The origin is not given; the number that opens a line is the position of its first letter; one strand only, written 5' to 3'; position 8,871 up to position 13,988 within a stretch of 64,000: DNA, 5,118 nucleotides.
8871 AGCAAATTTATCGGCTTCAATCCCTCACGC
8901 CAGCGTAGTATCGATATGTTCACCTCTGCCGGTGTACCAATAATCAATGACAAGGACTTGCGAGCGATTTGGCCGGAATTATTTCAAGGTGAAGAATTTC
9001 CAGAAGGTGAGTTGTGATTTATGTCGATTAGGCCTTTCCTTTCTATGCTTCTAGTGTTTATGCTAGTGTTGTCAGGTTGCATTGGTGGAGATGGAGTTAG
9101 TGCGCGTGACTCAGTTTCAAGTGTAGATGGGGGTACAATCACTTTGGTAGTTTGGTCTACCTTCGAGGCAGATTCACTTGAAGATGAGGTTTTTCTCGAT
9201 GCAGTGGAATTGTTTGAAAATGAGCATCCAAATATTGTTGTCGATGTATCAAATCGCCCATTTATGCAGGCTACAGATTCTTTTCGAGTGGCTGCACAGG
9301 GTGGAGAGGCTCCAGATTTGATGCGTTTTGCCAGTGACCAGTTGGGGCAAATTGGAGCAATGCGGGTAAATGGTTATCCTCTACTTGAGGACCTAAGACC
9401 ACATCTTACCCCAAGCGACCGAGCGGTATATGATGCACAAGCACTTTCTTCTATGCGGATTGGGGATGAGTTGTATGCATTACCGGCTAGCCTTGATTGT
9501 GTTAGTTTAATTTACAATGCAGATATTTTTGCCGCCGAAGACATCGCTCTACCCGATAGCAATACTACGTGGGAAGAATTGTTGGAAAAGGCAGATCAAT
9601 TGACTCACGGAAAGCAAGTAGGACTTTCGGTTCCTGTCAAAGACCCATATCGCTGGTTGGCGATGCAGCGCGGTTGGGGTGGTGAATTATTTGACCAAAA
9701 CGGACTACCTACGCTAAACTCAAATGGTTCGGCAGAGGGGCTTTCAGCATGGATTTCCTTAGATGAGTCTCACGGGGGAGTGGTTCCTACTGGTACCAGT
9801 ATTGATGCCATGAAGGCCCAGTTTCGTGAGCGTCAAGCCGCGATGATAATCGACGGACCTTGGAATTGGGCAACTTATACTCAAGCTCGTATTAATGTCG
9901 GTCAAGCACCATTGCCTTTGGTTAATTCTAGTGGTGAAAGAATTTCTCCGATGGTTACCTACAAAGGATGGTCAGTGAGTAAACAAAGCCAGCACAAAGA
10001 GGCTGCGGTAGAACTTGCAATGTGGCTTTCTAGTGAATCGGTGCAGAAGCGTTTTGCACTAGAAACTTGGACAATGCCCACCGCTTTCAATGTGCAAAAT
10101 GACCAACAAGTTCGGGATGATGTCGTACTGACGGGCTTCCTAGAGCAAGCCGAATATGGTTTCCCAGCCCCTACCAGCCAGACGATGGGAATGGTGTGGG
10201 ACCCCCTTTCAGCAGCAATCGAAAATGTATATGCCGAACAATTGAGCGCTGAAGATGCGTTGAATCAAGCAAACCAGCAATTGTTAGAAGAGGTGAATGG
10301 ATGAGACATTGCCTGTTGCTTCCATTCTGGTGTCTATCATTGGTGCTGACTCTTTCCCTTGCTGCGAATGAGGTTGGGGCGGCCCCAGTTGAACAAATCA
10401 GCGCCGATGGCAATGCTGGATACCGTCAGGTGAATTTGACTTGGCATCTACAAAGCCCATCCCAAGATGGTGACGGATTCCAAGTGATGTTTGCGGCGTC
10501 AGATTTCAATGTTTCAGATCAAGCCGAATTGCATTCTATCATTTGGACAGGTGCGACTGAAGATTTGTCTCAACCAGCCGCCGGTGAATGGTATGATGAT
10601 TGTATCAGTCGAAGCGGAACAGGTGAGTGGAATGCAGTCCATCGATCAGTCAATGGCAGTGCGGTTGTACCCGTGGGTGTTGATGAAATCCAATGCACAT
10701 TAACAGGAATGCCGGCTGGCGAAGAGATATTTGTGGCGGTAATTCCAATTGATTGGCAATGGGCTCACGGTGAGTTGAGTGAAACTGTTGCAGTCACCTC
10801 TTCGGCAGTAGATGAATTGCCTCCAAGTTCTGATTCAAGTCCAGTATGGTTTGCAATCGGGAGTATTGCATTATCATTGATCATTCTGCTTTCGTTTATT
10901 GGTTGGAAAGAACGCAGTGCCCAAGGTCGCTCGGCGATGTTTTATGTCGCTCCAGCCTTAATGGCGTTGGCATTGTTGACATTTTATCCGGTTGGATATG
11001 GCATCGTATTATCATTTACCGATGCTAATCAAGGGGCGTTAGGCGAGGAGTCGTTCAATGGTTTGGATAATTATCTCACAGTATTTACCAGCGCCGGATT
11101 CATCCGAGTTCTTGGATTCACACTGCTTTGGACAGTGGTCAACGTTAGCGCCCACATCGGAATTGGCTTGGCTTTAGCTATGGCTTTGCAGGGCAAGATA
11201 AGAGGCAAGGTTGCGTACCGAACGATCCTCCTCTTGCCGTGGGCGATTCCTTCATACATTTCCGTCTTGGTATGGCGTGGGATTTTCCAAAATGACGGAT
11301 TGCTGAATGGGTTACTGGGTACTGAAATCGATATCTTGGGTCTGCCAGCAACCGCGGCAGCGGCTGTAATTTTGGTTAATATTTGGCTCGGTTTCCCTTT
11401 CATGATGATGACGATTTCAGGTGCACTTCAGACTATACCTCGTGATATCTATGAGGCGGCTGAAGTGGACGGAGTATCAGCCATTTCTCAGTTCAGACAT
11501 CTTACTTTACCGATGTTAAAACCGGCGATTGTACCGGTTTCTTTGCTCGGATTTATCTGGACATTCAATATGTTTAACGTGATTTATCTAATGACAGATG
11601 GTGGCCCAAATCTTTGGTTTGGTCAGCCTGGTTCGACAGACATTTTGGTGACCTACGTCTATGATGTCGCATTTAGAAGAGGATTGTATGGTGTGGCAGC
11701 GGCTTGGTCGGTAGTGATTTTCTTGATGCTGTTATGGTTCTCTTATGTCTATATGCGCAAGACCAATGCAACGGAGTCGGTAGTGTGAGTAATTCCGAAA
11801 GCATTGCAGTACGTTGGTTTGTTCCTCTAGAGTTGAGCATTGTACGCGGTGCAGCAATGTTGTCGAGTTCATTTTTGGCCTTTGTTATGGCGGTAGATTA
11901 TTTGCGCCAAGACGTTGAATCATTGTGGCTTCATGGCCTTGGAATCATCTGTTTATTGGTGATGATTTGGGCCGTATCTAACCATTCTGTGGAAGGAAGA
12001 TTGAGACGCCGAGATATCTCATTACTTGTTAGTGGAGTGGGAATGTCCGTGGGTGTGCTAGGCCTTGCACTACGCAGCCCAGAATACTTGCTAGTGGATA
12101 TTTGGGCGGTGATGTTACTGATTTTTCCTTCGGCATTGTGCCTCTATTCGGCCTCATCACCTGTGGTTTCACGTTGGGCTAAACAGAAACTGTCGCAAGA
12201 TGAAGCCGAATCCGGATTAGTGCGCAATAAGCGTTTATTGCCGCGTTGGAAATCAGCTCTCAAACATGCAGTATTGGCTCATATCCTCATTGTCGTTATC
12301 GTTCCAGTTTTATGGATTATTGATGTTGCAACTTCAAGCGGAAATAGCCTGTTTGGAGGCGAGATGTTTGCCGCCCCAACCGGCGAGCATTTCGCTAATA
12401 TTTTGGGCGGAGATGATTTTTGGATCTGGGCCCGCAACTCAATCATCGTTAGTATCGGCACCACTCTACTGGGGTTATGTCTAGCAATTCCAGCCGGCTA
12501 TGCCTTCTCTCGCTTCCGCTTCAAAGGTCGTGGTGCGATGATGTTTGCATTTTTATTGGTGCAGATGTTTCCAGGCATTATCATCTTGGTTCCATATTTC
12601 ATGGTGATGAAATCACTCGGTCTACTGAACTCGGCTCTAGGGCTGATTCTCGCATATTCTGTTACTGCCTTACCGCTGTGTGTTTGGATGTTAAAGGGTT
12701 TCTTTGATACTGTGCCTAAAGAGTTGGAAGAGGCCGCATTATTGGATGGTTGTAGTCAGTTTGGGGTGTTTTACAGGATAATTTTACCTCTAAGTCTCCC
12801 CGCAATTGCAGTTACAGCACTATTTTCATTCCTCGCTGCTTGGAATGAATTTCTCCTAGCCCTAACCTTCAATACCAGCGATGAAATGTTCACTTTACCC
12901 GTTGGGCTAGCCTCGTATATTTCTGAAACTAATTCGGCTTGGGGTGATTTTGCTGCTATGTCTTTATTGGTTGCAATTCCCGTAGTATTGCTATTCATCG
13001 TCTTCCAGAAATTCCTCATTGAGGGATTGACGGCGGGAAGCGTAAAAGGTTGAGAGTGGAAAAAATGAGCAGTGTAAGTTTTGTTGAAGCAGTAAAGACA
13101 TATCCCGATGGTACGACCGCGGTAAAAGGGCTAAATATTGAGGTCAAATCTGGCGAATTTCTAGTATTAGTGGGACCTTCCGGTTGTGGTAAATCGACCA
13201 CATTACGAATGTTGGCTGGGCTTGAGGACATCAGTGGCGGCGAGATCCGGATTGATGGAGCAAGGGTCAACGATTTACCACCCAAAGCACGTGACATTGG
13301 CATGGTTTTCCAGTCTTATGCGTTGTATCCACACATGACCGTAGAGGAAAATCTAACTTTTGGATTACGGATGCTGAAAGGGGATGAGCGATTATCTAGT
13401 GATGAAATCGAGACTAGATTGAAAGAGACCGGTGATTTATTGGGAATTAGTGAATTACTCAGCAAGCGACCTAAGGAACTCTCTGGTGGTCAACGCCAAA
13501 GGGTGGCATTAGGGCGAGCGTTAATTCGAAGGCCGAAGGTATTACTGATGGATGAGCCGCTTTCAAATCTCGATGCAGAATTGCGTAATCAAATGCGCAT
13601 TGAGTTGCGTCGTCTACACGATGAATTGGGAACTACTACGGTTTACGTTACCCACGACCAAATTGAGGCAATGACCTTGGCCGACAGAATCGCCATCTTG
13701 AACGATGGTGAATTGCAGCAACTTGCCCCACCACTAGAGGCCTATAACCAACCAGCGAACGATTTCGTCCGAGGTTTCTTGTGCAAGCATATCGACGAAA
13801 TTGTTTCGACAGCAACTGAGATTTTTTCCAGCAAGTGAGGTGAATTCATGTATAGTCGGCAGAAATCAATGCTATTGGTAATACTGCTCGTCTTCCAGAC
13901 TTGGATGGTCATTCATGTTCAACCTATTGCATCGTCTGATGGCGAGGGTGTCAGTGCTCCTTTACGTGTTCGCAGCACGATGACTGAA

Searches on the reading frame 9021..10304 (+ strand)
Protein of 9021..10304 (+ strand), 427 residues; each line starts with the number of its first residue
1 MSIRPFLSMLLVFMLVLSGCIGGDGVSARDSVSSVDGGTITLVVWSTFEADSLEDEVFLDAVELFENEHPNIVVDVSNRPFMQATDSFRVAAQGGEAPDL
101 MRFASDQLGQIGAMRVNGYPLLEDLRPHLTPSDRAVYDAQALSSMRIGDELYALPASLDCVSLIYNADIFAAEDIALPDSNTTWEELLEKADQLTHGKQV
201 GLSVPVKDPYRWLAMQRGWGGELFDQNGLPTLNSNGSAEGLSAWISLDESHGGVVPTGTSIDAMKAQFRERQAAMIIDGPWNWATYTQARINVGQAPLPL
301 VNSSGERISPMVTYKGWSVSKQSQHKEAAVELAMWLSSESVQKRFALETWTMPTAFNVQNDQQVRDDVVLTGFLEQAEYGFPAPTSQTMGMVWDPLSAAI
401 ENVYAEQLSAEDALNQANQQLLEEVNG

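Call 8: search_protein_families(library=pfam, proteins=[window:9021-10304:+], max_evalue=0.001)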
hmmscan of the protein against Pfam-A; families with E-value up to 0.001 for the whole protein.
window:9021-10304:+ (427 aa): 2 families
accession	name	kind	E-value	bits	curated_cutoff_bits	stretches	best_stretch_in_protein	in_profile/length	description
PF13416.11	SBP_bac_8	-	1.8e-27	97.3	27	1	61-368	2-275/279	Bacterial extracellular solute-binding protein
PF01547.30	SBP_bac_1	-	1.3e-26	94.7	26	1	57-343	9-307/307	Bacterial extracellular solute-binding protein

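Call 48: search_protein_families(library=ncbifam, proteins=[window:9021-10304:+], max_evalue=0.00001)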
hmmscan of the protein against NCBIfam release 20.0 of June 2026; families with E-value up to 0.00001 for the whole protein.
window:9021-10304:+ (427 aa): 3 families
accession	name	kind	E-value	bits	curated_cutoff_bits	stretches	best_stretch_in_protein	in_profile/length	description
NF053763.1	ABCarbgalBndGanS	equivalog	1.3e-45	155.9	700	1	10-425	9-415/420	galactooligosaccharide ABC transporter substrate-binding protein GanS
NF007011.0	PRK09474.1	equivalog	1.1e-28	100.2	291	1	72-421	59-394/396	maltose/maltodextrin ABC transporter substrate-binding protein MalE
TIGR03850.1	bind_CPR_0540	equivalog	1.1e-06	27.5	299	0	149-195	149-192/437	carbohydrate ABC transporter substrate-binding protein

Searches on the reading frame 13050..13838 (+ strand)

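Call 8: search_protein_families(library=pfam, proteins=[window:13050-13838:+], max_evalue=0.001)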
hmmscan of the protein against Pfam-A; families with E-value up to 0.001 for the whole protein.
window:13050-13838:+ (262 aa): 5 families
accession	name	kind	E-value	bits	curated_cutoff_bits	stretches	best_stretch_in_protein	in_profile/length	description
PF00005.33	ABC_tran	-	3.6e-35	122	25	1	26-171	2-136/137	ABC transporter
PF13304.12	AAA_21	-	2.3e-06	28.3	27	0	37-70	1-26/304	AAA domain, putative AbiEii toxin, Type IV TA system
PF13401.12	AAA_22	-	8.5e-05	23.3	27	1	34-70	4-33/130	AAA domain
PF03215.21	Rad17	-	9.6e-05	22.8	23.8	1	26-57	36-67/186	Rad17 P-loop domain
PF03193.22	RsgA_GTPase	-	0.00084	19.6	30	0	25-67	97-138/174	RsgA GTPase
